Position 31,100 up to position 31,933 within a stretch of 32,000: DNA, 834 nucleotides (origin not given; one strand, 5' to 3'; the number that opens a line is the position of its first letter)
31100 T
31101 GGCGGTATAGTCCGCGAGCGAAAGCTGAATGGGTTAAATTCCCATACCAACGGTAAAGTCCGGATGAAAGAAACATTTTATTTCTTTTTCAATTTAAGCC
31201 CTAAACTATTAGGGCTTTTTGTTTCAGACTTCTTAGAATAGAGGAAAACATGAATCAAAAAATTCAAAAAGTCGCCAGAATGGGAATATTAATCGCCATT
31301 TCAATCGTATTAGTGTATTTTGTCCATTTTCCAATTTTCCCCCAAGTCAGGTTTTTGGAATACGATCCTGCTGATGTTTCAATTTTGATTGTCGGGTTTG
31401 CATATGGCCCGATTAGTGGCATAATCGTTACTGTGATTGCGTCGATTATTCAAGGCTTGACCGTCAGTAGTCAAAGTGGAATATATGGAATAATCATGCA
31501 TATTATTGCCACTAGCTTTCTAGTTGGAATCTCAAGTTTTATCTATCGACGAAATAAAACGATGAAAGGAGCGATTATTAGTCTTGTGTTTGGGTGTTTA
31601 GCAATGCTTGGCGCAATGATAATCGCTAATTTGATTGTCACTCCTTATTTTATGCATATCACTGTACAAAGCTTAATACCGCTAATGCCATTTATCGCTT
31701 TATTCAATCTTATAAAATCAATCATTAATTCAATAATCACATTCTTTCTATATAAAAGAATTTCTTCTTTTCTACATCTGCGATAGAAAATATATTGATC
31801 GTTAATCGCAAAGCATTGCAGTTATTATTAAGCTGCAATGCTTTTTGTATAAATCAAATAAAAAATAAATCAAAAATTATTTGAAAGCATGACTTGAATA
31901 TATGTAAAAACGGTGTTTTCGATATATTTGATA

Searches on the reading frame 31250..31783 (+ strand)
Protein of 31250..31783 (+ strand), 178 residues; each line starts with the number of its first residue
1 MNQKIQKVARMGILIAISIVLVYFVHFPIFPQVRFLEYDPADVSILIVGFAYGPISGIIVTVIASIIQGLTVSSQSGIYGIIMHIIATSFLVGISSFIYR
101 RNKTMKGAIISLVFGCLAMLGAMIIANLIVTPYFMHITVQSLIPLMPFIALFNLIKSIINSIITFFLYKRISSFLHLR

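Call 72: search_protein_families(library=pfam, proteins=[window:31250-31783:+], max_evalue=0.0001)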
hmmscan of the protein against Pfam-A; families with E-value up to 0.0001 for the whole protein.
window:31250-31783:+ (178 aa): 2 families
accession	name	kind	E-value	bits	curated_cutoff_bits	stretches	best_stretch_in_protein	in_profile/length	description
PF12822.12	ECF_trnsprt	-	1.2e-17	64.8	30.7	1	7-168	2-169/169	ECF transporter, substrate-specific component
PF07155.17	ECF-ribofla_trS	-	1.2e-09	38.8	26.7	1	3-171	2-170/172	ECF-type riboflavin transporter, S component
